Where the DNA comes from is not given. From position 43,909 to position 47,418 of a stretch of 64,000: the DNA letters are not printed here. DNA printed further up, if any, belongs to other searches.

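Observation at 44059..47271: Tyrosine integrase fused to five tandem XRE-family HTH domains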

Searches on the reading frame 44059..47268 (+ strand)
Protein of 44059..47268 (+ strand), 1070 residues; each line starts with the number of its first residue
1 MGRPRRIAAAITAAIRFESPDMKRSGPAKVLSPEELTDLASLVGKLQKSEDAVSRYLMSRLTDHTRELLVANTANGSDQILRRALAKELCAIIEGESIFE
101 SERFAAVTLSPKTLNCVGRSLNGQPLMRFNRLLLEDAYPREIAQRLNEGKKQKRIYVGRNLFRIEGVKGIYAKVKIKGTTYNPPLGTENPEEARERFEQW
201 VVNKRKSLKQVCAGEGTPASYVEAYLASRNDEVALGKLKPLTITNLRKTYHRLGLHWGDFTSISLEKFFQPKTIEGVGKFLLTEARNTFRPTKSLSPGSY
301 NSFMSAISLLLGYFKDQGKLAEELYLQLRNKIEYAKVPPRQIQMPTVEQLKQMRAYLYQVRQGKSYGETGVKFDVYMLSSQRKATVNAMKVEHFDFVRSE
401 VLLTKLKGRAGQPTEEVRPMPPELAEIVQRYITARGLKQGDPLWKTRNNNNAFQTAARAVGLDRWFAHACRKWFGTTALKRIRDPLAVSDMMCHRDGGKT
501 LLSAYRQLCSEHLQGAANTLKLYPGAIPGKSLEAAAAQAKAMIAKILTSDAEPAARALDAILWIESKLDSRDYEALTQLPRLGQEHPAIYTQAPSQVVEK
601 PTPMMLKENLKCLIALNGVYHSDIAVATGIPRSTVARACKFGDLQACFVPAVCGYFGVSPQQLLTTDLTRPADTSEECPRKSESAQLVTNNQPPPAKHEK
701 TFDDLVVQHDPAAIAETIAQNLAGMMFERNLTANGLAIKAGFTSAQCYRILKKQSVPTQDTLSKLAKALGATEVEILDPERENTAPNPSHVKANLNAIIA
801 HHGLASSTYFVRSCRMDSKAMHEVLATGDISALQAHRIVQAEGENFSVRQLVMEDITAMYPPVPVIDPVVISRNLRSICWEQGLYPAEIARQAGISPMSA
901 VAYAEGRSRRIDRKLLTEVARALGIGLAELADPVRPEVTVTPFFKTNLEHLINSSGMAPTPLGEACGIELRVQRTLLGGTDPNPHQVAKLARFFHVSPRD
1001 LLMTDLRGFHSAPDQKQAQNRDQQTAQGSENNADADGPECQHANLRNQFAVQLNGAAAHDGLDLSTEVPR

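Call 3: search_protein_families(library=pfam, proteins=[window:44059-47268:+], max_evalue=1)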
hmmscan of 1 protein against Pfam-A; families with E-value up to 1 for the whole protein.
window:44059-47268:+ (1070 aa): 9 families
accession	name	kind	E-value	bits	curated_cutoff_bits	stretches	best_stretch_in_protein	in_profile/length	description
PF13443.12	HTH_26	-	1.1e-14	54.8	22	2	721-780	1-61/63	Cro/C1-type HTH DNA-binding domain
PF01381.28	HTH_3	-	1.1e-12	48.2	23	2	728-774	7-53/55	Helix-turn-helix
PF13560.12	HTH_31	-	1.3e-09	38.7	27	2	728-775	12-60/64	Helix-turn-helix domain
PF12844.13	HTH_19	-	0.00029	21.1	30.2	0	728-778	10-60/64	Helix-turn-helix domain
PF00589.27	Phage_integrase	-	0.00076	19.7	27.1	1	376-508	31-168/172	Phage integrase family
PF08667.16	BetR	-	0.001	19.6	21.6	0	972-1022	39-88/148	BetR domain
PF09339.16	HTH_IclR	-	0.016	15.4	22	1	622-638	22-38/52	IclR helix-turn-helix domain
PF13384.12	HTH_23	-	0.016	15.4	24.6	0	617-637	16-36/50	Homeodomain-like domain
PF21716.3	dnstrm_HI1420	-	0.18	12.2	27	0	736-771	49-84/90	Probable addiction module antidote protein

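Call 4: search_protein_families(library=ncbifam, proteins=[window:44059-47268:+], max_evalue=1)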
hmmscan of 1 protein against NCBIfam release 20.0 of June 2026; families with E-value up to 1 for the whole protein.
window:44059-47268:+ (1070 aa): 2 families
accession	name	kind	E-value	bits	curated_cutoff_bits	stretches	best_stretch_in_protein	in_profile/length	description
NF041951.1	phage_RstR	subfamily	3e-06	27.5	80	2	718-783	3-68/108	RstR family transcriptional repressor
TIGR02684.1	dnstrm_HI1420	hypoth_equivalog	0.013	15.7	53.7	1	721-771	36-84/89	addiction module antidote protein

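Call 9: find_homologous_proteins(query=window:44059-47268:+)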
Query window:44059-47268:+ (1070 aa): 7 proteins with E <= 0.001 among 8000 candidates.
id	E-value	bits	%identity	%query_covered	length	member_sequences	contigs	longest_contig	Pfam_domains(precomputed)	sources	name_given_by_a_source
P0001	0.0e+0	1766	90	81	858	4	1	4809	PF01381.29,PF13443.13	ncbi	-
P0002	0.0e+0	1746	82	87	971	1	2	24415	PF01381.29,PF13560.13,PF13443.13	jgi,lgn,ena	jgi:transcriptional regulator with XRE-family HTH domain/integrase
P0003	0.0e+0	1134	53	95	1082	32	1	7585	PF13443.13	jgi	jgi:integrase/predicted transcriptional regulator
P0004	0.0e+0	1106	53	91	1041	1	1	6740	PF01381.29,PF13560.13,PF13443.13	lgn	-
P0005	0.0e+0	1060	50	94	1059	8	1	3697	PF01381.29,PF13560.13,PF13443.13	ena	-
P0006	0.0e+0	1051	51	91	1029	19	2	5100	PF01381.29,PF13443.13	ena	-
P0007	1.1e-7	48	36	10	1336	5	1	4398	-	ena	-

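Call 14: search_solved_structures(query=A1, max_evalue=1, show_alignments=2)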
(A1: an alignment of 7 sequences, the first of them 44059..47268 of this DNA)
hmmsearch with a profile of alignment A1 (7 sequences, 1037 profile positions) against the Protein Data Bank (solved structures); distinct sequences matched with E-value up to 1: 7.
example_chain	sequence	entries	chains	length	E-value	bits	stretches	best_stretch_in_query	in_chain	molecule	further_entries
9xz9_A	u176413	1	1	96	0.00031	21.7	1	695-764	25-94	Quorum sensing controller protein QseC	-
3kxa_A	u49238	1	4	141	0.011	16.6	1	706-761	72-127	Putative uncharacterized protein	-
6b9s_A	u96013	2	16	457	0.02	15.7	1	712-763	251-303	Methylphosphonate synthase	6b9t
7ase_Y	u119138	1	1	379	0.16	12.7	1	620-691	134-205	Eukaryotic translation initiation factor 5, putative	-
3b7h_A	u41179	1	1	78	0.16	12.7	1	703-763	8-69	Prophage Lp1 protein 11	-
3bs3_A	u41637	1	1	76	0.38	11.4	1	707-763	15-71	Putative DNA-binding protein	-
7t5u_A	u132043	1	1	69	0.82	10.3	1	709-757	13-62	Helix-turn-helix domain-containing protein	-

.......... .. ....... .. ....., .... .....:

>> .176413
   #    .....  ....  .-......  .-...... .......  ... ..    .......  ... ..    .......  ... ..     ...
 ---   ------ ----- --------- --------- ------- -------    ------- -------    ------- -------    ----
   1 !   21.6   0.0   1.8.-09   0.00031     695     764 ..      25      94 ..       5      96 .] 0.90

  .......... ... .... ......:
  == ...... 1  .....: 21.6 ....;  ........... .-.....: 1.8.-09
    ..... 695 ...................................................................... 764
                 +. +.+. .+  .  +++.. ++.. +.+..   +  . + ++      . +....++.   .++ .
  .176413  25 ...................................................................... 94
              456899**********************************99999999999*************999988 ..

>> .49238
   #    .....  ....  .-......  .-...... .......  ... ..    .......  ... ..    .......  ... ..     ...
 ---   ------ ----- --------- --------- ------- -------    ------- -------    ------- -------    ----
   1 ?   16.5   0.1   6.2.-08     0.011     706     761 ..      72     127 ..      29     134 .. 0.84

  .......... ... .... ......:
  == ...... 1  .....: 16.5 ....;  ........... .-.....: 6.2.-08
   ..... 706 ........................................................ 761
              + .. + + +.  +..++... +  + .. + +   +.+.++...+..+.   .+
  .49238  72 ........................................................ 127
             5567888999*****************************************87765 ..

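Call 18: find_encoding_contigs(protein=P0002, flank=10000, max_places=4)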
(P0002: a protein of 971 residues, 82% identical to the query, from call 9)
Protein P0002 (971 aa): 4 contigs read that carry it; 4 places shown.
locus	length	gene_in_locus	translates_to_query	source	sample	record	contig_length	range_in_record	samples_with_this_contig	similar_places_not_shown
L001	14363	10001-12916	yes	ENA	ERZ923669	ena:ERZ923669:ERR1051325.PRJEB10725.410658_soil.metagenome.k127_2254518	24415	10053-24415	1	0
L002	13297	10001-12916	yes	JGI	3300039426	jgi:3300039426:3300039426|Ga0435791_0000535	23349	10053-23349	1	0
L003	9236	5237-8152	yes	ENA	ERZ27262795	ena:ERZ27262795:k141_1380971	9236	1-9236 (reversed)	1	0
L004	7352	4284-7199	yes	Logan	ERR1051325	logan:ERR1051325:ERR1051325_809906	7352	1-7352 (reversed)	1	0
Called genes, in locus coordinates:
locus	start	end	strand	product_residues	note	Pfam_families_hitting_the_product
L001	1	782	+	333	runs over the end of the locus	-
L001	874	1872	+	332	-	-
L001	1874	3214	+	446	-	PF20274:cREC_REC (faint), PF03747:ADP_ribosyl_GH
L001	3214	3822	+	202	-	PF00481:PP2C (faint), PF13672:PP2C_2, PF07228:SpoIIE (weak)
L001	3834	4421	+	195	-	PF01885:PTS_2-RNA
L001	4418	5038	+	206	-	PF00857:Isochorismatase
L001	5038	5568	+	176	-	PF00293:NUDIX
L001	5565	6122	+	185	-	PF03747:ADP_ribosyl_GH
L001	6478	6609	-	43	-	-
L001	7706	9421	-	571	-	-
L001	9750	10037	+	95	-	-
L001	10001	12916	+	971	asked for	PF13560:HTH_31 (faint), PF13443:HTH_26 (faint), PF01381:HTH_3 (weak)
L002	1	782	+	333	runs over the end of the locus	-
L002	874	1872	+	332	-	-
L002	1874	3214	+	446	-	PF20274:cREC_REC (faint), PF03747:ADP_ribosyl_GH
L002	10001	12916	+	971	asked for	PF13560:HTH_31 (faint), PF13443:HTH_26 (faint), PF01381:HTH_3 (weak)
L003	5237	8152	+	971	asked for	PF13560:HTH_31 (faint), PF13443:HTH_26 (faint), PF01381:HTH_3 (weak)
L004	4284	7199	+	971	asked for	PF13560:HTH_31 (faint), PF13443:HTH_26 (faint), PF01381:HTH_3 (weak)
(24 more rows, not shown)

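Call 19: find_encoding_contigs(protein=P0003, flank=10000, max_places=4)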
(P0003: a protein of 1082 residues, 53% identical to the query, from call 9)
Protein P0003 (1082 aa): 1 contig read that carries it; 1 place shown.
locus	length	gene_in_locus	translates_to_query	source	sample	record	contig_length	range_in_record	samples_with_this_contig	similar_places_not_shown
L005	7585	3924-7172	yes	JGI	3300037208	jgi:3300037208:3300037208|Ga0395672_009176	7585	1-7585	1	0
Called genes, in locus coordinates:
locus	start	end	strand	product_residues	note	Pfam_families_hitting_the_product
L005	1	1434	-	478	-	?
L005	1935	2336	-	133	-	-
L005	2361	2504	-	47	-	-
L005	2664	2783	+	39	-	-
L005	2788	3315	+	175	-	-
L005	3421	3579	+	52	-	-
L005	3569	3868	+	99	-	-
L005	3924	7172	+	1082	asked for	PF13443:HTH_26 (faint)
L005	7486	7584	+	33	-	?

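Call 29: find_related_loci(query=A1, collection=genome_contigs, flank=10000)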
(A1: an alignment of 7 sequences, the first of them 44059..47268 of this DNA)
Query A1 (1070 aa) in genome_contigs; peptide patterns used: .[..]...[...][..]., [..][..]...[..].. (x = any residue, [..] = any of these).
69 stretches matched a pattern; 3 encode a relative of the query (tblastn E <= 1e-3); 3 distinct loci.
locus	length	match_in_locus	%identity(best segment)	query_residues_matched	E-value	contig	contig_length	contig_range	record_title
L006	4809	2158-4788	90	20-1057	0e+0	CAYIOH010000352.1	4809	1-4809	MAG TPA_asm: uncultured Bifidobacteriaceae bacterium isolate ERP119705_co25_34 genome assembly, contig: NODE_24334_lengt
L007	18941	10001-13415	53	21-1039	0e+0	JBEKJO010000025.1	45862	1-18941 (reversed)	MAG: Verrucomicrobiota bacterium isolate SPRUCE 325 SPRUCE_325_25, whole genome shotgun sequence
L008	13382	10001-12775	39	100-1006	0e+0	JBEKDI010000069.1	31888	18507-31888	MAG: Verrucomicrobiota bacterium isolate SPRUCE 17 SPRUCE_17_69, whole genome shotgun sequence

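Call 34: search_protein_representatives(alignment_id=A1)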
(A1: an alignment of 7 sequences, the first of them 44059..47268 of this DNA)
Query: 7 sequences, 1037 profile positions. Proteins with E-value up to 0.001 (for the whole library): 3389; up to 1e-10: 1111; up to 1e-30: 61. The best 150 are listed.
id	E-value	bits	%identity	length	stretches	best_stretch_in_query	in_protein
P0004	0.0e+00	1852.0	-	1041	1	7-1036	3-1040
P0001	0.0e+00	1679.6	-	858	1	21-880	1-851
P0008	0.0e+00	1230.7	-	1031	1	7-1030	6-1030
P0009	0.0e+00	1124.8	-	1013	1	4-1002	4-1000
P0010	3.2e-256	869.2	-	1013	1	39-993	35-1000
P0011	1.2e-236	804.4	-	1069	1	16-999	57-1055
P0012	2.7e-216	737.0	-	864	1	133-991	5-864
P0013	5.0e-203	693.1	-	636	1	8-584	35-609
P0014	4.5e-182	623.7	-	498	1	134-620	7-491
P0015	3.0e-177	607.8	-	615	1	402-993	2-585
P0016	3.1e-138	478.6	-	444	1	484-927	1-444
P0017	2.9e-134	465.4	-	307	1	710-1011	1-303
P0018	8.4e-122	424.2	-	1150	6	14-127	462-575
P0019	1.7e-83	297.3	-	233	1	843-1036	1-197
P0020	1.6e-73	264.3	-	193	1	68-253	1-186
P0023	1.1e-64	235.1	-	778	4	133-646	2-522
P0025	4.0e-56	206.7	-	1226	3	13-125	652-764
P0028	5.5e-54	199.6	-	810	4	9-126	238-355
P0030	1.6e-50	188.2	-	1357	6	13-121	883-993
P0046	1.1e-36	142.4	-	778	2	222-601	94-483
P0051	2.8e-35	137.7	-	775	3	219-488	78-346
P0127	6.2e-22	93.5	-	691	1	148-528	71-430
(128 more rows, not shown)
